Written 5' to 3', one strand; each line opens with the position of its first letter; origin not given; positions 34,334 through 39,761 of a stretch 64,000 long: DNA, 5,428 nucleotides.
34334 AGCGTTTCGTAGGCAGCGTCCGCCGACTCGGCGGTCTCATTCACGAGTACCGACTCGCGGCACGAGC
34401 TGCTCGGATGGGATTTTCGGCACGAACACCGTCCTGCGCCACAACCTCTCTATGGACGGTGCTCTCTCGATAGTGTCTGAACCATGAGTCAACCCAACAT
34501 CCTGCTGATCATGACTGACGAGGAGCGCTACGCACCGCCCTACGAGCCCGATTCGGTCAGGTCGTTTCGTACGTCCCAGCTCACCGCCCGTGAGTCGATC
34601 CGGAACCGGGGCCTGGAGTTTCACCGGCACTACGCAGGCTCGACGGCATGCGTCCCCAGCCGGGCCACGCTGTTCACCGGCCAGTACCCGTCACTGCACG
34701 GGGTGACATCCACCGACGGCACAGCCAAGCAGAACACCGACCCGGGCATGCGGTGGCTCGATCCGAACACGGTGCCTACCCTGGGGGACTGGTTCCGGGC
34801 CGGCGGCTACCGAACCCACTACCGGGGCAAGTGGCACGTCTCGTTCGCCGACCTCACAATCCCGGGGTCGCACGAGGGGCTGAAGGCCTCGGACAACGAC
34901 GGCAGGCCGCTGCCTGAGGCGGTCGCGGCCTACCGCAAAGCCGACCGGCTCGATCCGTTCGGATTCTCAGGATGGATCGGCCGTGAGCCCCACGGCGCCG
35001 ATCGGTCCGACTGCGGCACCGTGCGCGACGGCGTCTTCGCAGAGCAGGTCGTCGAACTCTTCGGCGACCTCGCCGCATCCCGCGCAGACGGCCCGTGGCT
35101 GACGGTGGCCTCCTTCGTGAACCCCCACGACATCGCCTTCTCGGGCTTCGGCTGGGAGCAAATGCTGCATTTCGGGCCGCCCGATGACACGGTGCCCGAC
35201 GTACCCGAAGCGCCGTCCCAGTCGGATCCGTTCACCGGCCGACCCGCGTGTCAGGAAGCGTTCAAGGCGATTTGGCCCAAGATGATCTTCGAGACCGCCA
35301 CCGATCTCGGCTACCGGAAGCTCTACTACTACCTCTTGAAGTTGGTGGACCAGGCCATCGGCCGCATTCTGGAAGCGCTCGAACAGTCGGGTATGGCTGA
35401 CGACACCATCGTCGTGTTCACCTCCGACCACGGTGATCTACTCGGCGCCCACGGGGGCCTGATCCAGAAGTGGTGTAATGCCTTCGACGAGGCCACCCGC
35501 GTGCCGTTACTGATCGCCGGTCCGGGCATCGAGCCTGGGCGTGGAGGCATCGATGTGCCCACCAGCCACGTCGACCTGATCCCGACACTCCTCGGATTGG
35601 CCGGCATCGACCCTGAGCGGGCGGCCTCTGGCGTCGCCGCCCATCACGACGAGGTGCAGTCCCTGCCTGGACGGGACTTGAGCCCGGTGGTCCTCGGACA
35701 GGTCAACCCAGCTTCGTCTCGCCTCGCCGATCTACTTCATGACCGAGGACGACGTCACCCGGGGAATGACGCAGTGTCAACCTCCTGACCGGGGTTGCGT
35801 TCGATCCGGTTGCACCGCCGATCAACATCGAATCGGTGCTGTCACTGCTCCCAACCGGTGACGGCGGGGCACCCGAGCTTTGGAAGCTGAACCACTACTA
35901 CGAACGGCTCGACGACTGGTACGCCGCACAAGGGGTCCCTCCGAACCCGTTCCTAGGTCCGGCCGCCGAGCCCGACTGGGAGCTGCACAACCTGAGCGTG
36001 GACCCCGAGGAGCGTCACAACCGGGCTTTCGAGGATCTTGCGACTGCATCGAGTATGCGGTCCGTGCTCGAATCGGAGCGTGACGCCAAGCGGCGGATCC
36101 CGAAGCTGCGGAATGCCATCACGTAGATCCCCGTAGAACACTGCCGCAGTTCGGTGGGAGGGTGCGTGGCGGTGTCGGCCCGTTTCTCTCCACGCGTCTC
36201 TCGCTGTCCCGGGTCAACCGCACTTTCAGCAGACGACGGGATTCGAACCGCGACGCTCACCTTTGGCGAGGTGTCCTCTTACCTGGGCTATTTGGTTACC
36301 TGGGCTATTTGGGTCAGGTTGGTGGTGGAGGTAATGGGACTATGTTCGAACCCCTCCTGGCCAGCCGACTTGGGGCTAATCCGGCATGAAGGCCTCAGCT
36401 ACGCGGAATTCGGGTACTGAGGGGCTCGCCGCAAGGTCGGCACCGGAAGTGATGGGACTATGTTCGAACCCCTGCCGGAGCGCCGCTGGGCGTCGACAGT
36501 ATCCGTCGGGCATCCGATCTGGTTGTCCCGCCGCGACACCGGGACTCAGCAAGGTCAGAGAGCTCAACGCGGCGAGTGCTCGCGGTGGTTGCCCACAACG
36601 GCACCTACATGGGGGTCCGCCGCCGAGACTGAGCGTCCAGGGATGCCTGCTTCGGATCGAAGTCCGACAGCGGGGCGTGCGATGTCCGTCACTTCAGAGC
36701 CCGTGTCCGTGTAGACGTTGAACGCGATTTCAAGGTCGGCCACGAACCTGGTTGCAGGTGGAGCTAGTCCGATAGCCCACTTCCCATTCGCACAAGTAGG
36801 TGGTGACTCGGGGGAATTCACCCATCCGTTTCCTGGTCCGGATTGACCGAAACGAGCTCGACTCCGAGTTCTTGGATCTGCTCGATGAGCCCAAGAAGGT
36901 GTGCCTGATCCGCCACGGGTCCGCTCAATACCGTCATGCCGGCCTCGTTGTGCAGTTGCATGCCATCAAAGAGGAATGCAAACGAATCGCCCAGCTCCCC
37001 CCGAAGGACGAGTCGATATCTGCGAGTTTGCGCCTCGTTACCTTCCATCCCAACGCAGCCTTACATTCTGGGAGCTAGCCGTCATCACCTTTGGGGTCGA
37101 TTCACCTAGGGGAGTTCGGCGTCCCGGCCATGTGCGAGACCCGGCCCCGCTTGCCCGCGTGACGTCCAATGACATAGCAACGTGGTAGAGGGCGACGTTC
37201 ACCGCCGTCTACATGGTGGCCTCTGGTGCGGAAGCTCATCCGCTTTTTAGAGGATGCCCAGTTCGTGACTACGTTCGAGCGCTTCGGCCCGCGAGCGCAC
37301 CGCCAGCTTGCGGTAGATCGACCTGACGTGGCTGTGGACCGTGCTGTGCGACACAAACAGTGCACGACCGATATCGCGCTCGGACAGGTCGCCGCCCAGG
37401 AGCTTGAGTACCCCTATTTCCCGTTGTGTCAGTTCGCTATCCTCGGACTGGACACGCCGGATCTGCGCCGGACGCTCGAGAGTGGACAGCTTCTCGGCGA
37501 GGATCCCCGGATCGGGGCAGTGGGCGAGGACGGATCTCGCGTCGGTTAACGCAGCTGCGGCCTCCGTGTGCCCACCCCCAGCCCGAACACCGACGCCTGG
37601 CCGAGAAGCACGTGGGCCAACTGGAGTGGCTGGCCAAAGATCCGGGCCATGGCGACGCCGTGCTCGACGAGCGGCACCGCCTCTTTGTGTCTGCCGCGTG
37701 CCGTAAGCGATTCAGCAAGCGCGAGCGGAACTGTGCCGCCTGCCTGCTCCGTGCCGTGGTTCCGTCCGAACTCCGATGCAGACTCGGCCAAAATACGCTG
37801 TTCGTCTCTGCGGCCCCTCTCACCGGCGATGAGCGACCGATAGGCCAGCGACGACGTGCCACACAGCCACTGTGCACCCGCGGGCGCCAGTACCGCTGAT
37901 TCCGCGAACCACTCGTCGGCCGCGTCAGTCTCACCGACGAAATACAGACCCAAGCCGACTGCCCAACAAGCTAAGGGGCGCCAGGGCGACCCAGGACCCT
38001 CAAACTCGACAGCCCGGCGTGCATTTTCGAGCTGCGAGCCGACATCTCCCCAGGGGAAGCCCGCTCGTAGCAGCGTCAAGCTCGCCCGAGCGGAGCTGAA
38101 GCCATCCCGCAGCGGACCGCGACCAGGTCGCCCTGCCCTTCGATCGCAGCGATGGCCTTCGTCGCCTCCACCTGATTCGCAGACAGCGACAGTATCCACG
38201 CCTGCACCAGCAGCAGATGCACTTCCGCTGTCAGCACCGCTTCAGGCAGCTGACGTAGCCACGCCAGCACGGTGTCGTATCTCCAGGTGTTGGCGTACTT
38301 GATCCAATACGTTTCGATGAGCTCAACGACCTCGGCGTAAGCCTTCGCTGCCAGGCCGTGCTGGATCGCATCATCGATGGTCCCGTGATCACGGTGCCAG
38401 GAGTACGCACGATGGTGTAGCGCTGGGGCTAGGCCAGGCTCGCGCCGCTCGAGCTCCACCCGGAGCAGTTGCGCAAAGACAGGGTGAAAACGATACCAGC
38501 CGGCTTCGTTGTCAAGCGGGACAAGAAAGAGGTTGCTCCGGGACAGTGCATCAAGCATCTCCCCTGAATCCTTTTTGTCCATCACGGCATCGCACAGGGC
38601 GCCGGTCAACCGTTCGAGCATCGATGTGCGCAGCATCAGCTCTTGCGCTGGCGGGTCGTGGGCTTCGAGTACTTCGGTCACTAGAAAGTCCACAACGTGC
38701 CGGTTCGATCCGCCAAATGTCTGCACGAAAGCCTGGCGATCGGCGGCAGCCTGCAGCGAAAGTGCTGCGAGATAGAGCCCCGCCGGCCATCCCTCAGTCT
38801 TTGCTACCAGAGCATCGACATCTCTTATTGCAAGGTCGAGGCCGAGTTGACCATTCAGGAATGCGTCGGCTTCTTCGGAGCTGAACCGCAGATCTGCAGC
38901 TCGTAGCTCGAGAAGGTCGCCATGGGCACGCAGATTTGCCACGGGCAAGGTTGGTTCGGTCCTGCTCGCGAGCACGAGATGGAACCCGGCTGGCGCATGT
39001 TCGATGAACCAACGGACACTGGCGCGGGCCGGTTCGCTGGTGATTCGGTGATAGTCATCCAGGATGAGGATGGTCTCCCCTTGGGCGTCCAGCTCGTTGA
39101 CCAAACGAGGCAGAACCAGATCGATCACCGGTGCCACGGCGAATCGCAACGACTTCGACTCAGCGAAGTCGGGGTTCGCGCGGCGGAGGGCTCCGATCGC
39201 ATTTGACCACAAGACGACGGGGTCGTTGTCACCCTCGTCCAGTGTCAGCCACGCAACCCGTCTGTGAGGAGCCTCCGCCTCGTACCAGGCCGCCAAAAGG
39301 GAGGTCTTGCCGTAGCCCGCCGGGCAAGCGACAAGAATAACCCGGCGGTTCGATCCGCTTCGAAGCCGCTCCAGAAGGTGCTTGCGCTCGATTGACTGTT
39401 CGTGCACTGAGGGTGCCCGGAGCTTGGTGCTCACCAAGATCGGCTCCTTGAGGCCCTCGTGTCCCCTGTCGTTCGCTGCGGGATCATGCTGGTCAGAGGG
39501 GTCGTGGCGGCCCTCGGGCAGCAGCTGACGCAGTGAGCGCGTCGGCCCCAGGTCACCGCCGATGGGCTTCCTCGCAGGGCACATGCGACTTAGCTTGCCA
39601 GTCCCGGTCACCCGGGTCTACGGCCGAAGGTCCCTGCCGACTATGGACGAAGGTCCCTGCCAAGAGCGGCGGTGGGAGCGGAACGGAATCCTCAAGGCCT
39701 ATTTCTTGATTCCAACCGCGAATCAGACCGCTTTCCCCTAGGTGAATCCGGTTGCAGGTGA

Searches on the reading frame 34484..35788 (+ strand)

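Call 45: search_protein_families(library=pfam, proteins=[window:34484-35788:+], max_evalue=0.00001)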
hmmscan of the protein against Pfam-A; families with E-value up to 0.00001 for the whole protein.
window:34484-35788:+ (434 aa): 2 families
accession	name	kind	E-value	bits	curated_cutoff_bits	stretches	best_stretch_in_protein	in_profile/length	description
PF00884.28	Sulfatase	-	4.8e-52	177.6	25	1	4-375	1-301/301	Sulfatase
PF01663.27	Phosphodiest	-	2.2e-09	37.8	23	0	285-317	188-220/342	Type I phosphodiesterase / nucleotide pyrophosphatase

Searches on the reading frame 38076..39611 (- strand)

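Call 45: search_protein_families(library=pfam, proteins=[window:38076-39611:-], max_evalue=0.00001)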
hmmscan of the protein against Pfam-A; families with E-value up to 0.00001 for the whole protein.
window:38076-39611:- (511 aa): 1 family
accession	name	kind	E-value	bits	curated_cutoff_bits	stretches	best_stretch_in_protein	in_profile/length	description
PF13191.12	AAA_16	-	3e-07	31.5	32.6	1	78-213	14-165/167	AAA ATPase domain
